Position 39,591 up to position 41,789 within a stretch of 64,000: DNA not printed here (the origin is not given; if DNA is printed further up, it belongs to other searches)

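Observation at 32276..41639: Signalling supercluster: HisKA_2 PAS kinase + 1461-aa REC-multiPAS/GAF-kinase + kinase-less TPR-DHp protein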

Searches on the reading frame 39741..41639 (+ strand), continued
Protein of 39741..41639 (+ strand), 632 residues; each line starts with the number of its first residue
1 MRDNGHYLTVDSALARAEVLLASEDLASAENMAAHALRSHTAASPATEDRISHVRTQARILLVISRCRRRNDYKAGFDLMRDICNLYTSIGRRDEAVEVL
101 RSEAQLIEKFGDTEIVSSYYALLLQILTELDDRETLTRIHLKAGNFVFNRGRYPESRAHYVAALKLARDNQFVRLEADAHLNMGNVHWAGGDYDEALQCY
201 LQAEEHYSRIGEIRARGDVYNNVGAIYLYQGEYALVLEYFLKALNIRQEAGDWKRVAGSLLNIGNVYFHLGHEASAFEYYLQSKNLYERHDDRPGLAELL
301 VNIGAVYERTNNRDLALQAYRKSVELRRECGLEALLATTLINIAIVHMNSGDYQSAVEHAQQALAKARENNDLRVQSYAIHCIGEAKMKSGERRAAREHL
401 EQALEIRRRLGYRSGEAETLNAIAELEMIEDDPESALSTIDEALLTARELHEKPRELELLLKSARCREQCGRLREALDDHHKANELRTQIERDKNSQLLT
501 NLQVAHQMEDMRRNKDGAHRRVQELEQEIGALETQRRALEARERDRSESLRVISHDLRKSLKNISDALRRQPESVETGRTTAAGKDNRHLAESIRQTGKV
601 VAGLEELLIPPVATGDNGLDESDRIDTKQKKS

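Call 17: find_related_loci(query=A1, collection=genome_contigs, flank=10000)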
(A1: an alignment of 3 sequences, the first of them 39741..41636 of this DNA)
Query A1 (632 aa) in genome_contigs; peptide patterns used: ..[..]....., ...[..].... (x = any residue, [..] = any of these).
45 stretches matched a pattern; 3 encode a relative of the query (tblastn E <= 1e-3); 3 distinct loci.
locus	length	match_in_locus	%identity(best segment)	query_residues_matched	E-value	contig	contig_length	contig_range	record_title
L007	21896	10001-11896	86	1-632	0e+0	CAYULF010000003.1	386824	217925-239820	MAG TPA_asm: uncultured Hyphomicrobiales bacterium isolate SRP334346_co1_107 genome assembly, contig: NODE_20_length_386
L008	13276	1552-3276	35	15-565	4e-88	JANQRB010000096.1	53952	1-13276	MAG: Candidatus Kapaibacterium sp. isolate IP29b_bin.46 k99_1357493, whole genome shotgun sequence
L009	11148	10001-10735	31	125-437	3e-31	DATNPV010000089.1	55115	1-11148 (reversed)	MAG TPA_asm: Waterburya sp. isolate SMAG_U16490 k141_1172589, whole genome shotgun sequence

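Call 50: predict_structure(alignment_id=A1)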
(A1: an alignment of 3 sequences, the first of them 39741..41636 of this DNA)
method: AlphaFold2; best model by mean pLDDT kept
length: 632 residues; sequences in the alignment: 3
mean_pLDDT: 81.5   pTM: 0.63
mean pLDDT of the five models: 81.5, 79.2, 78.3, 78.2, 77.6
residues with pLDDT >= 90: 317; 70-90: 188; 50-70: 56; < 50: 71
segments of 3 or more residues with pLDDT < 50: 1-3, 567-632
pLDDT, mean of each block of 10 residues (from residue 1): 58 91 91 91 67 89 88 86 92 91 82 86 92 94 91 89 97 96 91 89 95 90 85 79 90 89 86 85 92 93 90 92 94 88 94 97 92 91 97 96 94 88 95 95 90 90 95 95 92 73 62 60 73 77 70 65 52 33 38 44 38 31 28 30
secondary structure, 60 per line:
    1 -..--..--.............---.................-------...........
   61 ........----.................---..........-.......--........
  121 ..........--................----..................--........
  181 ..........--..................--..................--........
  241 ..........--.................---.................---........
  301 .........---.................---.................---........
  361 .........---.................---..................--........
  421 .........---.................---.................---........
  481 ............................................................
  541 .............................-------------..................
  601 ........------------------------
elements in order: H10-22 H26-42 H50-68 H73-89 H93-102 H104-110 H113-130 H133-148 H153-170 H173-190 H193-210 H213-230 H233-250 H253-269 H273-289 H293-309 H313-329 H333-349 H353-369 H373-389 H393-410 H413-429 H433-449 H453-469 H473-569 H583-608

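Call 53: fold_search(model_id=the predicted structure, library=pdb)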
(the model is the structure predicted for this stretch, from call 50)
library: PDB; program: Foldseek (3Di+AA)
matches with E <= 10: 1018; with E <= 0.001: 328
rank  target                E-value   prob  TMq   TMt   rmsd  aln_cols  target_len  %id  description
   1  3sf4_A                2.8e-13  1.00  0.34  0.57   9.0       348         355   24  Crystal structure of the complex between the conserved cell polarity proteins Inscuteable and LGN (released 2011-11-23)
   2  3sf4_B                3.1e-13  1.00  0.34  0.57   8.5       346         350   24  Crystal structure of the complex between the conserved cell polarity proteins Inscuteable and LGN (released 2011-11-23)
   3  6hc2_C                3.4e-13  1.00  0.36  0.58   7.4       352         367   23  Crystal structure of NuMA/LGN hetero-hexamers (released 2019-05-29)
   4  6hc2_S                4.7e-13  1.00  0.36  0.58   7.4       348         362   24  Crystal structure of NuMA/LGN hetero-hexamers (released 2019-05-29)
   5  6hc2_E                6.0e-13  1.00  0.36  0.58   7.3       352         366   23  Crystal structure of NuMA/LGN hetero-hexamers (released 2019-05-29)
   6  3sf4_C                6.3e-13  1.00  0.34  0.57   8.8       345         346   24  Crystal structure of the complex between the conserved cell polarity proteins Inscuteable and LGN (released 2011-11-23)
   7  6hc2_A                8.0e-13  1.00  0.36  0.58   7.3       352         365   23  Crystal structure of NuMA/LGN hetero-hexamers (released 2019-05-29)
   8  5a7d_B                1.3e-12  1.00  0.27  0.44  11.6       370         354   24  Tetrameric assembly of LGN with Inscuteable (released 2016-08-03)
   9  5a7d_H                1.8e-12  1.00  0.27  0.47  11.6       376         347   22  Tetrameric assembly of LGN with Inscuteable (released 2016-08-03)
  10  5a7d_D                2.2e-12  1.00  0.27  0.46  11.8       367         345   24  Tetrameric assembly of LGN with Inscuteable (released 2016-08-03)
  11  5a7d_F                3.0e-12  1.00  0.28  0.47  11.5       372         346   22  Tetrameric assembly of LGN with Inscuteable (released 2016-08-03)
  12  4a1s_A                3.5e-12  1.00  0.35  0.60   7.4       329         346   22  Crystallographic structure of the Pins:Insc complex (released 2012-03-28)
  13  5a7d_G                4.3e-12  1.00  0.27  0.46  11.4       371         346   22  Tetrameric assembly of LGN with Inscuteable (released 2016-08-03)
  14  7y4i_A                5.1e-12  1.00  0.26  0.21  19.7       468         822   18  Crystal structure of SPINDLY in complex with GDP (released 2022-12-07)
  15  4a1s_B                5.3e-12  1.00  0.26  0.46  13.0       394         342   20  Crystallographic structure of the Pins:Insc complex (released 2012-03-28)
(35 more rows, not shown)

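Call 67: find_related_loci(query=A1, collection=metagenome_contigs, flank=10000)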
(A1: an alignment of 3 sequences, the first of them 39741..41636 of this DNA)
Query A1 (632 aa) in metagenome_contigs; peptide patterns used: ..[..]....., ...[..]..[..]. (x = any residue, [..] = any of these).
600 stretches matched a pattern (row limit reached: there are more); 181 encode a relative of the query (tblastn E <= 1e-3); the best 80 are kept; 80 distinct loci.
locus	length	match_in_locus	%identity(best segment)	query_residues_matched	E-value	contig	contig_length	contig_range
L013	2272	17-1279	28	82-489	5e-42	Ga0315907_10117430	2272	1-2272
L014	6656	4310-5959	26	41-506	2e-35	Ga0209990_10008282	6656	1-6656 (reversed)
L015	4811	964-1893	31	128-503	2e-33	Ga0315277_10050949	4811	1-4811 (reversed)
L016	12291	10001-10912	31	71-489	8e-30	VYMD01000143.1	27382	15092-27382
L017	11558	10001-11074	27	124-489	1e-29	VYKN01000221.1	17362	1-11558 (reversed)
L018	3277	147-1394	26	82-583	7e-26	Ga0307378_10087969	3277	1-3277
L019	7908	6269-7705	24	67-583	1e-25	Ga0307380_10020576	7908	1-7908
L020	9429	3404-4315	30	112-456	5e-25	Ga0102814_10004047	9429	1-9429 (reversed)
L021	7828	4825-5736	30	112-456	2e-24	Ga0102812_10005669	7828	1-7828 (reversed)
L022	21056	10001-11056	27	80-443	3e-22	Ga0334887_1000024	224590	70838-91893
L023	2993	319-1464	25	86-469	7e-22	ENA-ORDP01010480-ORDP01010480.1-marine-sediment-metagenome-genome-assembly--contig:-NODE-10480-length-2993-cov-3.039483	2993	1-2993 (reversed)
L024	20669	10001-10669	31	69-448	1e-21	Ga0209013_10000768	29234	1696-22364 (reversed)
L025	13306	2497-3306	26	69-411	1e-21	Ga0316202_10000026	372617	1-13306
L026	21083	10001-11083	32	134-490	2e-21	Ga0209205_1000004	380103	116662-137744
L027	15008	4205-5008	30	124-473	5e-21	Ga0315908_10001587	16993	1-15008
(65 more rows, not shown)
